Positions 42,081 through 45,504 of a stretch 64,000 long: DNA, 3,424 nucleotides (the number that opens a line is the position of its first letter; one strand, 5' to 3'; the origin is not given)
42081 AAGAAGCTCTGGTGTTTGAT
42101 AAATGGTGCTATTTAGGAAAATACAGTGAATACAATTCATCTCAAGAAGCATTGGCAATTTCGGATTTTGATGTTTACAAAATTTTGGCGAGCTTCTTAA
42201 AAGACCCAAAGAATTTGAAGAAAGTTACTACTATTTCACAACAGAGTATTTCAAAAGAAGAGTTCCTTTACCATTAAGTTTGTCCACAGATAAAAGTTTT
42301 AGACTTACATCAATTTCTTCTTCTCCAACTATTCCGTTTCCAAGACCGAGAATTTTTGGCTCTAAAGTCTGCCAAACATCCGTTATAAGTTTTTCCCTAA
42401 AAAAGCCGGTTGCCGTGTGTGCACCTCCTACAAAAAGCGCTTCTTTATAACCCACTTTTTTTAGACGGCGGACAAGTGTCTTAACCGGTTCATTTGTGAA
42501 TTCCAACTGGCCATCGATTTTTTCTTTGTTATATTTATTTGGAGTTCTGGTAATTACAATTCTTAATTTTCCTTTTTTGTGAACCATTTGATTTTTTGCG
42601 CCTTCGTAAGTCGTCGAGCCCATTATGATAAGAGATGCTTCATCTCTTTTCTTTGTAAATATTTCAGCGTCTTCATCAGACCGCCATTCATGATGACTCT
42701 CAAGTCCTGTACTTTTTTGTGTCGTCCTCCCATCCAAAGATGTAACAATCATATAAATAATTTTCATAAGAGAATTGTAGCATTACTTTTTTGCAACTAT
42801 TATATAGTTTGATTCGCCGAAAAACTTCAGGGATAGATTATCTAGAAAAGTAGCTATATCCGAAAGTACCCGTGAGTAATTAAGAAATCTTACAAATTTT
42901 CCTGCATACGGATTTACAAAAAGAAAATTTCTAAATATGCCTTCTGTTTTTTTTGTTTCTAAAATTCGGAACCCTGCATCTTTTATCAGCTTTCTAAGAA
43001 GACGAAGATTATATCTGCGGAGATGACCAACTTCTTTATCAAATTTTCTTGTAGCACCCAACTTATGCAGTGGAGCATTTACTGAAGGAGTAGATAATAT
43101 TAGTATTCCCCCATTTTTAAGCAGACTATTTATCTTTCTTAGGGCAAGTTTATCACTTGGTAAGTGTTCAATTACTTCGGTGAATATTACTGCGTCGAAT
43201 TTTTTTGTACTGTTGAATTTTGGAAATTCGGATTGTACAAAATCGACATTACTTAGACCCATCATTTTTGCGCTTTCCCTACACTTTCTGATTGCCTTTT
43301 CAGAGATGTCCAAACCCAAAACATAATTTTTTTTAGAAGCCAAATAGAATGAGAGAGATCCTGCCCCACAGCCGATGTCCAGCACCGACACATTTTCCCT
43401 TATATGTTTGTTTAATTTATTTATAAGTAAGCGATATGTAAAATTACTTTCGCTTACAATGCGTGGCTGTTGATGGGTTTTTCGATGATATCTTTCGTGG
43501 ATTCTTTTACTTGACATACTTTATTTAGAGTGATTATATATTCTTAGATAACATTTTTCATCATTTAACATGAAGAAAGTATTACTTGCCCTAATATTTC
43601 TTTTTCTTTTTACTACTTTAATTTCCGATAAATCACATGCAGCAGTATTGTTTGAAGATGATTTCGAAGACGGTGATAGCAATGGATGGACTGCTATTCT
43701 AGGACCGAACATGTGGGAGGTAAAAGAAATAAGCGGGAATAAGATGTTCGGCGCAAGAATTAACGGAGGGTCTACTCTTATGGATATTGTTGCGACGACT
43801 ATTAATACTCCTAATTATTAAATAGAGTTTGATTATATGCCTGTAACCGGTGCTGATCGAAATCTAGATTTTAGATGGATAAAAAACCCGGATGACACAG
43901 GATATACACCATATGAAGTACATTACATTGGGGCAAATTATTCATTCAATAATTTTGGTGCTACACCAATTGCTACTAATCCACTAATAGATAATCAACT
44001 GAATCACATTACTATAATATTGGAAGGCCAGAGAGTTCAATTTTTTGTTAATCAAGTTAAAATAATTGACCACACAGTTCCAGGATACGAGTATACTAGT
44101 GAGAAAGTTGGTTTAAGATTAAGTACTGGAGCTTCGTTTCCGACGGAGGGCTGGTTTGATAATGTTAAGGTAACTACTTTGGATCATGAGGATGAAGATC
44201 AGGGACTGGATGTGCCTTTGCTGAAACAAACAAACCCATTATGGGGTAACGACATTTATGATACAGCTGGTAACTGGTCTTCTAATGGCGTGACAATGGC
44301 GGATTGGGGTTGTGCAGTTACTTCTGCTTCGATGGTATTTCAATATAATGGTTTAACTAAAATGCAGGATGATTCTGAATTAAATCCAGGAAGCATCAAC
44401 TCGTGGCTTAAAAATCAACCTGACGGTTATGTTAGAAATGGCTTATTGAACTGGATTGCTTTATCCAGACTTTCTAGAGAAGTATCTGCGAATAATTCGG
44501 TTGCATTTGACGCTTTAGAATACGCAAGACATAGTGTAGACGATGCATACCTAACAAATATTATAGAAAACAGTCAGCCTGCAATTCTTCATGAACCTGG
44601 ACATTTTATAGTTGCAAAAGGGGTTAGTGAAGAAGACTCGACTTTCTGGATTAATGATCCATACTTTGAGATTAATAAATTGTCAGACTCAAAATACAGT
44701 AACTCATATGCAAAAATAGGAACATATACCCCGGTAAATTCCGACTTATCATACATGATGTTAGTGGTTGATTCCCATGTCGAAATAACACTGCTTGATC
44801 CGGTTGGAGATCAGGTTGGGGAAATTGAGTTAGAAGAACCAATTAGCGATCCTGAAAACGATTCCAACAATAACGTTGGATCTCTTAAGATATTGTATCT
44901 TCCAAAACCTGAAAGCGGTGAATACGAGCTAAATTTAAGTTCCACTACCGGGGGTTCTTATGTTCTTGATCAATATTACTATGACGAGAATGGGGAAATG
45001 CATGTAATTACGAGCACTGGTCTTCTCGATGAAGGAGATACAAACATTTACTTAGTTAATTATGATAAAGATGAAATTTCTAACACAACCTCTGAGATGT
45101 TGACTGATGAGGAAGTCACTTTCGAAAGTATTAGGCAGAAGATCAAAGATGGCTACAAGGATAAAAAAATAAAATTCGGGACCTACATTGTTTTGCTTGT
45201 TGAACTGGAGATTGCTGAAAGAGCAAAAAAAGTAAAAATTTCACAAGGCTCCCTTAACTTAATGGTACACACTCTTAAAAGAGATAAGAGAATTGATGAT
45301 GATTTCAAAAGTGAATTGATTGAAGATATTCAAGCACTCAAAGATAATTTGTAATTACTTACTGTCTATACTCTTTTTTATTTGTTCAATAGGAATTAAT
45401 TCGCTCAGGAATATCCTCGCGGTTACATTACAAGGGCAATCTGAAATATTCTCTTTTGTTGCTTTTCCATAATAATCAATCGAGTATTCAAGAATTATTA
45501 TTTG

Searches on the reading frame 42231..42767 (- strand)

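Call 8: search_protein_families(library=pfam, proteins=[window:42231-42767:-], max_evalue=0.001)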
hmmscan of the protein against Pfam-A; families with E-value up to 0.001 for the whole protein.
window:42231-42767:- (178 aa): 2 families
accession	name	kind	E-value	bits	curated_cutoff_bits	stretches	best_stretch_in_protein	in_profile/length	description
PF01872.23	RibD_C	-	2.3e-14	54.1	24.1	1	2-164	2-191/197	RibD C-terminal domain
PF00186.24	DHFR_1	-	8.7e-05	22.7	25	1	15-117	9-99/159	Dihydrofolate reductase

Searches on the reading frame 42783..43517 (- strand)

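Call 8: search_protein_families(library=pfam, proteins=[window:42783-43517:-], max_evalue=0.001)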
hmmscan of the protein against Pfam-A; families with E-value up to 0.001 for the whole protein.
window:42783-43517:- (244 aa): 24 families
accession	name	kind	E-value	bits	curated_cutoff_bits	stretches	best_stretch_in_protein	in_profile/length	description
PF13847.12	Methyltransf_31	-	2.1e-26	92.8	27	1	40-151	2-119/145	Methyltransferase domain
PF13489.12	Methyltransf_23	-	7e-21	75.1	27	1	30-187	11-163/164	Methyltransferase domain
PF13649.12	Methyltransf_25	-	6.7e-19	68.8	27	1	45-137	1-97/97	Methyltransferase domain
PF08241.18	Methyltransf_11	-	4.3e-18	66.2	21.2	1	46-141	1-95/95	Methyltransferase domain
PF08242.18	Methyltransf_12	-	4e-17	63.2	30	1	46-139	1-98/98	Methyltransferase domain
PF05401.17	NodS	-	4.3e-11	43.5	24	1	23-144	23-147/201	Nodulation protein S (NodS)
PF05175.20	MTS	-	8.8e-11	42.2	23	1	29-111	21-103/170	Methyltransferase small domain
PF01209.24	Ubie_methyltran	-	1.6e-10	41.2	20.1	1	32-145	39-156/233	ubiE/COQ5 methyltransferase family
PF02353.26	CMAS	-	2.1e-10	40.8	27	1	29-145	52-168/273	Mycolic acid cyclopropane synthetase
PF06325.19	PrmA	-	1.6e-08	34.8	22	1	28-142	148-259/296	Ribosomal protein L11 methyltransferase (PrmA)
PF13679.12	Methyltransf_32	-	5.1e-08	33.4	27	1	32-103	13-94/143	Methyltransferase domain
PF08003.17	Methyltransf_9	-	6.3e-08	32.4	23.8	1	33-148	105-224/315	Protein of unknown function (DUF1698)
PF03291.22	mRNA_G-N7_MeTrfase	-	8.1e-07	28.9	26.6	1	14-83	28-104/315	mRNA (guanine-N(7))-methyltransferase domain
PF07021.18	MetW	-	1.5e-06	28.4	21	1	35-120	7-89/193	Methionine biosynthesis protein MetW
PF02390.23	Methyltransf_4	-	2.2e-06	27.7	24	1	42-98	2-60/173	Putative methyltransferase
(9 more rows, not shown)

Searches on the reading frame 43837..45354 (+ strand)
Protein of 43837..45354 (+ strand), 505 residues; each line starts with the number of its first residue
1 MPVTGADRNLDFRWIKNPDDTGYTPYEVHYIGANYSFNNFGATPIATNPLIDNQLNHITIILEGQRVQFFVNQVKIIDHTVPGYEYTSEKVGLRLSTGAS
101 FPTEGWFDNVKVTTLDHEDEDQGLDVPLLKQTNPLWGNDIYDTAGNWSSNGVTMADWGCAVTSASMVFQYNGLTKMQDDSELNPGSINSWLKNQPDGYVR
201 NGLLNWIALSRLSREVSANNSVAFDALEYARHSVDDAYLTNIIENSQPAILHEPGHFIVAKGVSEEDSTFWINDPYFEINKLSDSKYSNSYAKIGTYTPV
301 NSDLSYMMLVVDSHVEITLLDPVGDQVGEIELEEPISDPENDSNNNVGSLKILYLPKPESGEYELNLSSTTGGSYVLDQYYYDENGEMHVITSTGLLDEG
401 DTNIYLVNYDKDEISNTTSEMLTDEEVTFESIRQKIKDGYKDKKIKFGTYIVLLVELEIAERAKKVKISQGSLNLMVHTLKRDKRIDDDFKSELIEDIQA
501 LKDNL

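Call 8: search_protein_families(library=pfam, proteins=[window:43837-45354:+], max_evalue=0.001)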
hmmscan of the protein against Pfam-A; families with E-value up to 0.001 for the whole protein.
window:43837-45354:+ (505 aa): 2 families
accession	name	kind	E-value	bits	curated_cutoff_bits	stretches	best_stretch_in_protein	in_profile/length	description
PF13529.12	Peptidase_C39_2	-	1.1e-07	33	24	1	124-276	1-143/143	Peptidase_C39 like family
PF06439.18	3keto-disac_hyd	-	4.3e-05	24.1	26.8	1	25-112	97-186/187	3-keto-disaccharide hydrolase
